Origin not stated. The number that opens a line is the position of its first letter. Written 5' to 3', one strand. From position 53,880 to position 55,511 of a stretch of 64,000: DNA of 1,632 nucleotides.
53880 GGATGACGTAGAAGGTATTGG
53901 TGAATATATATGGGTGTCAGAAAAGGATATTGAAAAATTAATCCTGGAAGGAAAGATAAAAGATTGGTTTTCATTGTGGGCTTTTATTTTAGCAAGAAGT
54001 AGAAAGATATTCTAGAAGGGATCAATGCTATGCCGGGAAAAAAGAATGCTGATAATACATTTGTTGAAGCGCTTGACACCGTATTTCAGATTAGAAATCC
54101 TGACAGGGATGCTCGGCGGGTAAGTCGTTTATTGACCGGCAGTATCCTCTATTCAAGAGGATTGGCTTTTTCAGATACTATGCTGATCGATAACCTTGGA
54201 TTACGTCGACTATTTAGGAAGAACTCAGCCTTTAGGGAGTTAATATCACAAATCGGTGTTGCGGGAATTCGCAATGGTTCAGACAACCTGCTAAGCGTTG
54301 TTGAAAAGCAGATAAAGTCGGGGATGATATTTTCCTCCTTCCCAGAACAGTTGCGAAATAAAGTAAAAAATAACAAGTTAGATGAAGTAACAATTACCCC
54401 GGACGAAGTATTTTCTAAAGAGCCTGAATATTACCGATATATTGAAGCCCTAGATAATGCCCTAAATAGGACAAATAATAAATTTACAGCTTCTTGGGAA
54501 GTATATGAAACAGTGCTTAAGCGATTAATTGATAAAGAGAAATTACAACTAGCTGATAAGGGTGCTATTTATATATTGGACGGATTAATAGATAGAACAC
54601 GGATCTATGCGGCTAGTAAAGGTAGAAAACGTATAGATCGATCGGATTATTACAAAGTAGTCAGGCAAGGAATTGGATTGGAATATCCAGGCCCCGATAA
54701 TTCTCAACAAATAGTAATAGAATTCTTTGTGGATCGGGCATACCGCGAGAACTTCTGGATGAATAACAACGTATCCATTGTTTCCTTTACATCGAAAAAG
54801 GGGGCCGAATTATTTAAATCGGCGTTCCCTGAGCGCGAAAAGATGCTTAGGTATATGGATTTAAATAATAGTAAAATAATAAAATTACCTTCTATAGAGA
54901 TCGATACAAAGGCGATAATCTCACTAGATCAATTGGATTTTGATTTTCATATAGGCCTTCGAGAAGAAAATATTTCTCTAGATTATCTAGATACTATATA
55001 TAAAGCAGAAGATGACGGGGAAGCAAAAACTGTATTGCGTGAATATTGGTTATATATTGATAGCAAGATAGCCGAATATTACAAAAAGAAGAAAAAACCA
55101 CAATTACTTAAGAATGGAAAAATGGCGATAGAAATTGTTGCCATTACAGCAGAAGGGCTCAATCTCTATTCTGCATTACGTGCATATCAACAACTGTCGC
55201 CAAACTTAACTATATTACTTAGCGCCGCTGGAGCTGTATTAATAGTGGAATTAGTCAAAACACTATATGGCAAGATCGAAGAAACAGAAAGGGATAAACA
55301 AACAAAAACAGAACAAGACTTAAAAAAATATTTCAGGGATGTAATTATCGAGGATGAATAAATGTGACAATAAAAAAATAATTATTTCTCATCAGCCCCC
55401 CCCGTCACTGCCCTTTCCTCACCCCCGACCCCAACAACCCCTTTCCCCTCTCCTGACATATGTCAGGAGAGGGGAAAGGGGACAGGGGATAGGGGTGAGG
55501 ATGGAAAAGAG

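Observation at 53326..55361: Very AT-rich two-gene cassette: ADP-ribose-pyrophosphatase-like NUDIX protein plus an unrecognisable 443-aa protein with a hydrophobic tail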

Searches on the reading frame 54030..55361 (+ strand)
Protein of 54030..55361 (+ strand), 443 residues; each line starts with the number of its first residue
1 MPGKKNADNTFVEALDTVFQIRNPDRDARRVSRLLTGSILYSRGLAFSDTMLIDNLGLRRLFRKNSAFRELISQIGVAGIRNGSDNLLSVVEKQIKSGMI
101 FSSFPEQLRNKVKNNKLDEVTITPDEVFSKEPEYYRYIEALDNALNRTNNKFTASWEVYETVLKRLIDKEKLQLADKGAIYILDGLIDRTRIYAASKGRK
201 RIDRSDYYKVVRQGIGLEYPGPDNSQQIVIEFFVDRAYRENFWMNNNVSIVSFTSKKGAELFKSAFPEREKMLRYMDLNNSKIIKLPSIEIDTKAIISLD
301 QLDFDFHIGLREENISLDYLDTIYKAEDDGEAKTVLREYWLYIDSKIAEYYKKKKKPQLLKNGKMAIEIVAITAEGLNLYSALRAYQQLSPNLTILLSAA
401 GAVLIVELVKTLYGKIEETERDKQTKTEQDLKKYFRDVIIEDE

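Call 4: search_protein_families(library=pfam, proteins=[window:54030-55361:+], max_evalue=0.1)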
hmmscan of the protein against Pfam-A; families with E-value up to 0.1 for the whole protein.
window:54030-55361:+ (443 aa): 2 families
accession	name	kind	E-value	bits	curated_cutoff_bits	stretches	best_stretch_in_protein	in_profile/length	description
PF07672.19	MFS_Mycoplasma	-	0.018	14.9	24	1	342-433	18-109/297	Mycoplasma MFS transporter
PF08564.16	CDC37_C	-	0.077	13.6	22.1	0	93-121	11-39/100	Cdc37 C terminal domain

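Call 5: search_protein_families(library=padloc, proteins=[window:54030-55361:+], max_evalue=0.1)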
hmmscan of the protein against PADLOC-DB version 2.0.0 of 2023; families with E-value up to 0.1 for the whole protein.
window:54030-55361:+ (443 aa): 0 families

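Call 6: search_protein_families(library=ncbifam, proteins=[window:54030-55361:+], max_evalue=0.1)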
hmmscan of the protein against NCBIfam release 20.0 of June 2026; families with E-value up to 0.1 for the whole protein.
window:54030-55361:+ (443 aa): 0 families

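Call 8: find_homologous_proteins(query=window:54030-55361:+, max_evalue=0.001)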
Query window:54030-55361:+ (443 aa): 1 proteins with E <= 0.001 among 8000 candidates.
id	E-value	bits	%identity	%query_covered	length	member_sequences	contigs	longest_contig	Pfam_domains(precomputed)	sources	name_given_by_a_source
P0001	8.5e-285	962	100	100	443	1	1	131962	-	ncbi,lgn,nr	ncbi:MAG: hypothetical protein JW929_00530 [Anaerolineales bacterium]|nr:hypothetical protein [Anaer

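Call 22: search_protein_representatives(protein=window:54030-55361:+)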
Query: 443 residues. Proteins with E-value up to 0.001 (for the whole library): 13; up to 1e-10: 10; up to 1e-30: 6. The best 13 are listed.
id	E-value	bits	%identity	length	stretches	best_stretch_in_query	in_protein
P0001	2.7e-285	962.0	100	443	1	1-443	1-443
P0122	5.7e-42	160.7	31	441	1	8-418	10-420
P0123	7.4e-37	143.8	29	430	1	7-426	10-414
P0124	1.1e-32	130.1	29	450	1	8-414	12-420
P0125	1.1e-32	130.1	31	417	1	10-367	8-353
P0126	4.9e-32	128.0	26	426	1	10-436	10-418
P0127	1.8e-29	119.5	29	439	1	8-430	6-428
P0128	2.6e-27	112.4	29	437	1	9-419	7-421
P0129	1.1e-22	97.2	32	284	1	7-267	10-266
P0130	5.8e-15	71.7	25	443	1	10-307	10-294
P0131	9.5e-09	51.3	27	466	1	8-343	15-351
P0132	5.3e-05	38.9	25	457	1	5-360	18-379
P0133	8.5e-04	34.9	27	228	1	224-438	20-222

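Call 23: predict_structure(protein=window:54030-55361:+)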
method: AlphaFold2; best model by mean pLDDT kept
length: 443 residues; sequences in the alignment: 1
mean_pLDDT: 33.2   pTM: 0.23
mean pLDDT of the five models: 33.2, 32.5, 32.4, 28.5, 28.2
residues with pLDDT >= 90: 0; 70-90: 0; 50-70: 20; < 50: 423
segments of 3 or more residues with pLDDT < 50: 1-105, 110-121, 130-158, 169-182, 185-443
pLDDT, mean of each block of 10 residues (from residue 1): 28 33 33 30 27 34 37 30 29 35 45 46 51 46 39 42 51 40 48 33 32 32 36 38 25 34 39 26 21 22 23 25 27 31 36 34 29 27 32 24 27 29 30 26 25
secondary structure, 60 per line:
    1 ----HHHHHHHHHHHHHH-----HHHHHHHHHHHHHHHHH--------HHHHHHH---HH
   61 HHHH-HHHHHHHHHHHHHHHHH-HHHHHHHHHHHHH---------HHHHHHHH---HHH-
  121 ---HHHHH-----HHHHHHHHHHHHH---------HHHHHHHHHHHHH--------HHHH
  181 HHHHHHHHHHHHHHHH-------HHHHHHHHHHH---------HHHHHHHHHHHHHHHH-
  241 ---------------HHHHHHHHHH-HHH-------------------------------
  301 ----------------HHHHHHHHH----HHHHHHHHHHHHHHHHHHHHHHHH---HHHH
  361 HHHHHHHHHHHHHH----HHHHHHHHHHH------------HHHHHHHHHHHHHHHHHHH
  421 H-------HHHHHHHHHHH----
elements in order: H5-18 H24-40 H49-55 H59-64 H66-82 H84-96 H106-113 H124-128 H134-146 H156-168 H177-196 H204-214 H224-239 H256-265 H317-325 H330-353 H357-374 H379-389 H402-421 H429-439

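Call 25: find_homologous_proteins(query=A1, max_evalue=0.001)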
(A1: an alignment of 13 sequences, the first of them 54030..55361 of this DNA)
Query A1 (13 sequences) (443 aa, profile of the alignment): 3 proteins with E <= 0.001 among 8000 candidates.
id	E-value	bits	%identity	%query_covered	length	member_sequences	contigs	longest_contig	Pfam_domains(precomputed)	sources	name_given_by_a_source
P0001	4.8e-136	472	100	100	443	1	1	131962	-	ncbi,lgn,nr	ncbi:MAG: hypothetical protein JW929_00530 [Anaerolineales bacterium]|nr:hypothetical protein [Anaer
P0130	4.8e-134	466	23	67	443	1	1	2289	-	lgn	-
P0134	4.0e-111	390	25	69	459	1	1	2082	-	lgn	-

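Call 27: find_encoding_contigs(protein=P0130, flank=6000, max_places=2)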
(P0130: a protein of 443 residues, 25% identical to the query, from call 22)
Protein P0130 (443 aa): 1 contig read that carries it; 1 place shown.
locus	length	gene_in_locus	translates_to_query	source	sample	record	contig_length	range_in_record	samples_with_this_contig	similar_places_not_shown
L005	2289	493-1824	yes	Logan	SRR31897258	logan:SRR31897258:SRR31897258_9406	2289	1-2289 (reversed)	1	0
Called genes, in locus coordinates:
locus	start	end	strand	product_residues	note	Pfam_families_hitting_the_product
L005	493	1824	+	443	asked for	-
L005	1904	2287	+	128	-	?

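Call 28: find_encoding_contigs(protein=P0134, flank=6000, max_places=2)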
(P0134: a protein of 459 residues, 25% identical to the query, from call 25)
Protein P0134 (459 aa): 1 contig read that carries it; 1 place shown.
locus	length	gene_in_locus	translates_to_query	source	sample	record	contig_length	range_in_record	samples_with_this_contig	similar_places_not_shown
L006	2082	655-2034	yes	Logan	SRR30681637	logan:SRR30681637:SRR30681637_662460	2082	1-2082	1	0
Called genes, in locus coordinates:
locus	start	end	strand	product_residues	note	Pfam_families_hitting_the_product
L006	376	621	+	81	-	-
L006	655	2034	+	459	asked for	-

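Call 29: find_encoding_contigs(protein=P0122, flank=6000, max_places=2)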
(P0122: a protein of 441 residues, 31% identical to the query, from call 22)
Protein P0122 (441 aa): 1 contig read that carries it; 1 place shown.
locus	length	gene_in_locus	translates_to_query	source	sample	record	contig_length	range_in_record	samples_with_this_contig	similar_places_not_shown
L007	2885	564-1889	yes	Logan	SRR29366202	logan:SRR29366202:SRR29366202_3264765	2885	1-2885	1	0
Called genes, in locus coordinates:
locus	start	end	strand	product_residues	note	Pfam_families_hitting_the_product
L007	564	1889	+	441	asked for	-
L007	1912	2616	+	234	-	PF00293:NUDIX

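Call 30: search_protein_families(library=pfam, proteins=[L005:1904-2287:+, L007:1912-2616:+, L006:376-621:+], max_evalue=0.05)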
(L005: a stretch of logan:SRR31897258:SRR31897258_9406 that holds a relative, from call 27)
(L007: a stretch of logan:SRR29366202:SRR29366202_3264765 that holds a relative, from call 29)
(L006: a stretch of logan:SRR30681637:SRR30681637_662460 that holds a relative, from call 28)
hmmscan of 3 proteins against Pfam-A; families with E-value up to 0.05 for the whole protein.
L005:1904-2287:+ (128 aa): 0 families

L007:1912-2616:+ (234 aa): 1 family
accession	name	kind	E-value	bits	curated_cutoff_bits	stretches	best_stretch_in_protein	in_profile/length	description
PF00293.34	NUDIX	-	2.7e-09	37.6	21.1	1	98-180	4-93/134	NUDIX domain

L006:376-621:+ (81 aa): 0 families

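Call 35: find_encoding_contigs(protein=P0123, flank=6000, max_places=2)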
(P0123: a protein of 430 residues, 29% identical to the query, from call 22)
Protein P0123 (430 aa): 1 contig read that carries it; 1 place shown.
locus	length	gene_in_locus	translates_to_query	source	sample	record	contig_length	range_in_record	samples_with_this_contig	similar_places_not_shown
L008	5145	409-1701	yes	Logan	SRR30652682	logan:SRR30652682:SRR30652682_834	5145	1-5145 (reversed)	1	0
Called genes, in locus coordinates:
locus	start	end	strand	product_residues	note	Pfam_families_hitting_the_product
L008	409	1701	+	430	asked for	-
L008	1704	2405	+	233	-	PF00293:NUDIX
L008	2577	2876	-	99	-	-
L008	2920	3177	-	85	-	-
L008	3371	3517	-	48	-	-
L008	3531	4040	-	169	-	-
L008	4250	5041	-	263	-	PF22769:DCD, PF00692:dUTPase (faint)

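Call 36: find_encoding_contigs(protein=P0124, flank=6000, max_places=2)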
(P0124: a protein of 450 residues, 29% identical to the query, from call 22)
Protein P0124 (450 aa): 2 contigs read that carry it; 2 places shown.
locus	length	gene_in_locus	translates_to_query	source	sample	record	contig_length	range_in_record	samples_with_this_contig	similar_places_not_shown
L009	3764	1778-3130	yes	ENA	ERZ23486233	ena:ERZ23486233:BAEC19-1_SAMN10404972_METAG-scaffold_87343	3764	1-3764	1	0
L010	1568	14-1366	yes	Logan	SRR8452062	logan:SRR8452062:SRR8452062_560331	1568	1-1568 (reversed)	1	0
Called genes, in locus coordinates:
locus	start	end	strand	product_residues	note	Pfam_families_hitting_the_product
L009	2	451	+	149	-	?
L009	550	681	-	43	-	-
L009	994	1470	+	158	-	-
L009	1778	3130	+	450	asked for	-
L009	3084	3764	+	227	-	?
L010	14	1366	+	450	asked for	-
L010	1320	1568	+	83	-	?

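Call 62: predict_structure(alignment_id=A4)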
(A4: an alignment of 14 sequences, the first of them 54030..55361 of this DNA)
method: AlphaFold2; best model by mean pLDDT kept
length: 443 residues; sequences in the alignment: 14
mean_pLDDT: 75.4   pTM: 0.76
mean pLDDT of the five models: 75.4, 74.0, 73.0, 72.8, 69.2
residues with pLDDT >= 90: 118; 70-90: 203; 50-70: 43; < 50: 79
segments of 3 or more residues with pLDDT < 50: 1-4, 274-284, 373-391, 397-428, 431-443
pLDDT, mean of each block of 10 residues (from residue 1): 56 77 88 86 87 91 94 91 90 84 82 74 85 92 87 89 89 91 95 86 87 89 91 87 80 71 75 48 58 79 91 84 69 80 91 89 68 43 43 47 40 29 36 43 34
secondary structure, 60 per line:
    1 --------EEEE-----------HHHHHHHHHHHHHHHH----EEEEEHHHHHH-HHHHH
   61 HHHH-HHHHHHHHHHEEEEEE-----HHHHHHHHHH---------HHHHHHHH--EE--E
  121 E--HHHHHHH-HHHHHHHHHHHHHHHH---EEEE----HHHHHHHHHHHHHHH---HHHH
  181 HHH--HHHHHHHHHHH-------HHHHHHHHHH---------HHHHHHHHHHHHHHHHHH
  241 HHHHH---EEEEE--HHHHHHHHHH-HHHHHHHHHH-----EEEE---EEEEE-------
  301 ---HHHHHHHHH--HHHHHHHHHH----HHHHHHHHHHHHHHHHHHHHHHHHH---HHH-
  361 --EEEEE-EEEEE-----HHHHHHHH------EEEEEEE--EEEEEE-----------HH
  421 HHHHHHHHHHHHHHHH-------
elements in order: E9-12 H24-39 E44-48 H49-54 H56-64 H66-75 E76-81 H87-96 H106-113 H124-130 H132-147 E151-154 H159-173 H177-183 H186-196 H204-213 H223-245 E249-253 H256-265 H267-276 E282-285 E289-293 H304-312 H315-324 H329-353 E363-367 E369-373 H379-386 E393-399 E402-407 H419-436

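Call 66: fold_search(model_id=the predicted structure, library=pdb)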
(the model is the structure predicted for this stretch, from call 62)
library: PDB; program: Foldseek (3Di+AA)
matches with E <= 10: 159; with E <= 0.001: 0
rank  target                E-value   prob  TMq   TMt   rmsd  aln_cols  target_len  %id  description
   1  3zjc_F                2.9e-01  0.11  0.12  0.17  15.9       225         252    9  Crystal structure of GMPPNP-bound human GIMAP7 L100Q variant (released 2013-03-13)
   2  9e8n_F                2.9e-01  0.11  0.11  0.11  16.7       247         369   10  Nub1/Fat10-processing human 26S proteasome bound to Txnl1 with Rpt3 at top of spiral staircase (locally refined on the (released 2024-12-04)
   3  3zjc_E                4.0e-01  0.09  0.11  0.15  19.7       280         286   12  Crystal structure of GMPPNP-bound human GIMAP7 L100Q variant (released 2013-03-13)
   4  7nnk_A                5.9e-01  0.05  0.08  0.12  14.4       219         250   11  Crystal structure of S116A mutant of hydroxy ketone aldolase (SwHKA) from Sphingomonas wittichii RW1 in complex with h (released 2022-11-16)
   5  6r62                  6.2e-01  0.06  0.09  0.12  14.6       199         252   11  Crystal structure of a class II pyruvate aldolase from Sphingomonas wittichii RW1 in complex with hydroxypyruvate (released 2019-05-29)
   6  7o5i                  7.2e-01  0.05  0.09  0.12  14.5       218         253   10  Crystal structure of apo-SwHKA (Hydroxy ketone aldolase) from Sphingomonas wittichii RW1 (released 2022-11-16)
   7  5nkk_A                7.2e-01  0.04  0.08  0.10  21.2       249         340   10  SMG8-SMG9 complex GDP bound (released 2017-04-19)
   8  3gay_B                7.6e-01  0.06  0.12  0.15  16.9       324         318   12  Structure of Giardia fructose-1,6-biphosphate aldolase in complex with tagatose-1,6-biphosphate (released 2009-03-31)
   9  7o5r_A                7.6e-01  0.05  0.09  0.12  14.5       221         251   11  Crystal structure of holo-SwHPA-Mn (hydroxyketoacid aldolase) from Sphingomonas wittichii RW1 (released 2022-10-26)
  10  8k74_A                8.0e-01  0.06  0.12  0.15  16.9       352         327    9  A novel monooxygenase (released 2024-07-31)
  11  3pju                  9.3e-01  0.10  0.10  0.16  16.3       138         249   17  Structure of Pseudomonas fluorescence LapD EAL domain complexed with c-di-GMP, P6522 (released 2011-02-09)
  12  9m2w_F                9.3e-01  0.06  0.13  0.15  15.9       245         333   11  The cryo-EM structure of 26S proteasome-Midnolin complex in the MD state (released 2025-09-10)
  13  3zjc_B                9.7e-01  0.08  0.11  0.16  18.1       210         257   10  Crystal structure of GMPPNP-bound human GIMAP7 L100Q variant (released 2013-03-13)
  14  3umf                  9.7e-01  0.05  0.09  0.16  13.8       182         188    9  Schistosoma mansoni adenylate kinase (released 2012-09-26)
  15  7obu_B                1.0e+00  0.05  0.08  0.12  14.7       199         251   11  Crystal structure of holo-F210W mutant of Hydroxy ketone aldolase (SwHKA) from Sphingomonas wittichii RW1, with the ac (released 2022-10-26)
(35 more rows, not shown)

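Call 69: search_solved_structures(query=A3, max_evalue=1)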
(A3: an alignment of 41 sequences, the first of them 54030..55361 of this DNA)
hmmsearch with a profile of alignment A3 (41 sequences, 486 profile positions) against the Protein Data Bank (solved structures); distinct sequences matched with E-value up to 1: 0.

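Call 70: fold_search(model_id=the predicted structure, library=viral)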
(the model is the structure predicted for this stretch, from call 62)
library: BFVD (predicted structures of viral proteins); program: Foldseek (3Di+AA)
matches with E <= 10: 103; with E <= 0.001: 0
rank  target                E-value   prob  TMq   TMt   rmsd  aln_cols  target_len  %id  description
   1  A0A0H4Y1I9            4.5e-01  0.10  0.09  0.15  17.3       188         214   10  Uncharacterized protein [Salmon gill poxvirus]
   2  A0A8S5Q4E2            6.6e-01  0.16  0.13  0.35  20.4       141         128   13  Uncharacterized protein [Siphoviridae sp. ctLqe90]
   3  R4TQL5                8.1e-01  0.08  0.13  0.11  14.9       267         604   10  (no name in the UniProt tables at hand)
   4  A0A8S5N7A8            9.4e-01  0.05  0.11  0.12  24.7       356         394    9  DNA pilot protein VP2 [Microviridae sp. ctRQq14]
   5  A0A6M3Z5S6            1.0e+00  0.03  0.12  0.12  22.9       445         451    9  Uncharacterized protein [Auricularia heimuer negative-stranded RNA virus 1]
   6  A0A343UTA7            1.1e+00  0.03  0.11  0.14  21.6       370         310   10  (no name in the UniProt tables at hand)
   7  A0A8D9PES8            1.3e+00  0.09  0.10  0.24  23.4       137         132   11  Uncharacterized protein [Bacteriophage sp.]
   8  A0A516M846            1.3e+00  0.03  0.10  0.07  25.7       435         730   11  (no name in the UniProt tables at hand)
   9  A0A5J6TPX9            1.4e+00  0.02  0.10  0.08  22.9       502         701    8  (no name in the UniProt tables at hand)
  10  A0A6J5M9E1            2.0e+00  0.02  0.11  0.08  22.6       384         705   10  Uncharacterized protein [uncultured Caudovirales phage]
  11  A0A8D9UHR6            2.1e+00  0.07  0.10  0.26  21.2       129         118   14  Uncharacterized protein [Bacteriophage sp.]
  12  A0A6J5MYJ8            2.2e+00  0.02  0.06  0.06  19.8       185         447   11  Uncharacterized protein [uncultured Caudovirales phage]
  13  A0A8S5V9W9            2.4e+00  0.18  0.15  0.22  12.9       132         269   10  DUF932 domain-containing protein [Ackermannviridae sp. ctUml7]
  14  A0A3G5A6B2            2.6e+00  0.10  0.14  0.14  13.6       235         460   12  Arylamine N-acetyltransferase [Hyperionvirus sp.]
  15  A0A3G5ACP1            2.6e+00  0.04  0.17  0.13  22.0       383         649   11  Dynamin N-terminal domain-containing protein [Satyrvirus sp.]
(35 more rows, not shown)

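Call 94: search_protein_families(library=pfam, alignment_id=A3, max_evalue=0.05)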
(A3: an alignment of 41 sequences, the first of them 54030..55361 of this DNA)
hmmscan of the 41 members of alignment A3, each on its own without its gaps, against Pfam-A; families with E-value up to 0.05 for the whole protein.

A. member 1, window:54030-55361:+ (443 aa): 1 family
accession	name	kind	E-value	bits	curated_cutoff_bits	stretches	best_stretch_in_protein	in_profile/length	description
PF07672.19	MFS_Mycoplasma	-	0.018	14.9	24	1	342-433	18-109/297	Mycoplasma MFS transporter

B. families by the number of members that match (of 41 scanned): 12 families
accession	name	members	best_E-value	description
PF03735.19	ENT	3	0.0054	ENT domain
PF15812.10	MREG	1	0.0015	Melanoregulin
PF02893.26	GRAM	1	0.002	GRAM domain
PF13010.11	pRN1_helical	1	0.0055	Primase helical domain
PF07672.19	MFS_Mycoplasma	1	0.018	Mycoplasma MFS transporter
PF19071.5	DUF5767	1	0.018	Family of unknown function (DUF5767)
PF08974.15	DUF1877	1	0.024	Domain of unknown function (DUF1877)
PF11535.13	Calci_bind_CcbP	1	0.028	Calcium binding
PF01194.22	RNA_pol_N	1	0.029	RNA polymerases N / 8 kDa subunit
PF07033.16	Orthopox_B11R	1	0.042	Orthopoxvirus B11R protein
PF10922.13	T7-like_gp12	1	0.044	Bacteriophage T7-like, gene 1.2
PF17432.8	DUF3458_C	1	0.049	Domain of unknown function (DUF3458_C) ARM repeats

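Call 109: find_related_loci(query=A6, collection=metagenome_contigs, flank=4000)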
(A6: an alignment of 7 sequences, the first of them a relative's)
Query A6 (441 aa) in metagenome_contigs; peptide patterns used: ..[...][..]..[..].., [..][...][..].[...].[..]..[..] (x = any residue, [..] = any of these).
46 stretches matched a pattern; 3 encode a relative of the query (tblastn E <= 1e-3); 3 distinct loci.
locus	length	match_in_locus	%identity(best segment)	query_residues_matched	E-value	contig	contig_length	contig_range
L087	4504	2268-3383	41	10-387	1e-70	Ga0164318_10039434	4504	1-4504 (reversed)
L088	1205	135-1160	43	7-344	1e-73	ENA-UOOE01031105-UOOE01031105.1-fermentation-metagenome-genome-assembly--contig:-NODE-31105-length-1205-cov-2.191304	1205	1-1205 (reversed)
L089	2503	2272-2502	56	10-84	1e-16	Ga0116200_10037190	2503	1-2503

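Call 120: find_encoding_contigs(protein=P0131, flank=5000, max_places=2)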
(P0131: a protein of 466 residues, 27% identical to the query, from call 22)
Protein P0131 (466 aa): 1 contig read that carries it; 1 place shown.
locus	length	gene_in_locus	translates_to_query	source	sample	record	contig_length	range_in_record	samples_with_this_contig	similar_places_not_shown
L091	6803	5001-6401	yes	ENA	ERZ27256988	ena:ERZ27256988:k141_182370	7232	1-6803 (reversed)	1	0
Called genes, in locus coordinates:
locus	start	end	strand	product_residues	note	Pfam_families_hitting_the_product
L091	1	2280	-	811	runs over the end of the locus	-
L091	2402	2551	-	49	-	-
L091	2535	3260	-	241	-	PF08378:NERD, PF01396:Zn_ribbon_Top1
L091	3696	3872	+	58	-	-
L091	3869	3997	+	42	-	-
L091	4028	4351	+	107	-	PF03992:ABM (weak)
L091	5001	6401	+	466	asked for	-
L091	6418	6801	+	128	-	?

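Call 121: find_encoding_contigs(protein=P0132, flank=5000, max_places=2)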
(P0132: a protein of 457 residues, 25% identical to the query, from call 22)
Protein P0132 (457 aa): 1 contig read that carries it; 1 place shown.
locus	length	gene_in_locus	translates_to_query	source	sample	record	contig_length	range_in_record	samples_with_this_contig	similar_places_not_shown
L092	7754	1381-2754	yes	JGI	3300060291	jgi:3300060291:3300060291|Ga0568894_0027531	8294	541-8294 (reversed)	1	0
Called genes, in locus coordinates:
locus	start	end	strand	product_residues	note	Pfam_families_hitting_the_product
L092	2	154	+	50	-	?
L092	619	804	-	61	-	-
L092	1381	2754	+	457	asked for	-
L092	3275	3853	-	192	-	-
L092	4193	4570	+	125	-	-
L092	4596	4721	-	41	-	-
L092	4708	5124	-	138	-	-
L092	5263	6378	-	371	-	PF00112:Peptidase_C1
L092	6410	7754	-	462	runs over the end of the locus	-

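Call 122: find_encoding_contigs(protein=P0127, flank=5000, max_places=2)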
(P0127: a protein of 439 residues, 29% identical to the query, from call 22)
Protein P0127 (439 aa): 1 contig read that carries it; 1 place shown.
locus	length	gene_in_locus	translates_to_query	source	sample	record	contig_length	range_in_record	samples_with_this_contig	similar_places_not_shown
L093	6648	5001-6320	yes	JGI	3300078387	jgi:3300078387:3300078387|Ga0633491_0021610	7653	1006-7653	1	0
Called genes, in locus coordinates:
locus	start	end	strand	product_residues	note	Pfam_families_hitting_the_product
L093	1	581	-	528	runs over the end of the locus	?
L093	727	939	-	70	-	-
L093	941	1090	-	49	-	-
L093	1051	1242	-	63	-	-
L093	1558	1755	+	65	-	-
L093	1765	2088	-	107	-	-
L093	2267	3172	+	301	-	-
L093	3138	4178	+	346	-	PF01073:3Beta_HSD, PF01370:Epimerase, PF02719:Polysacc_synt_2, PF04321:RmlD_sub_bind, PF13460:NAD_binding_10, PF16363:GDP_Man_Dehyd, PF07993:NAD_binding_4 (weak)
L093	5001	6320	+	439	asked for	-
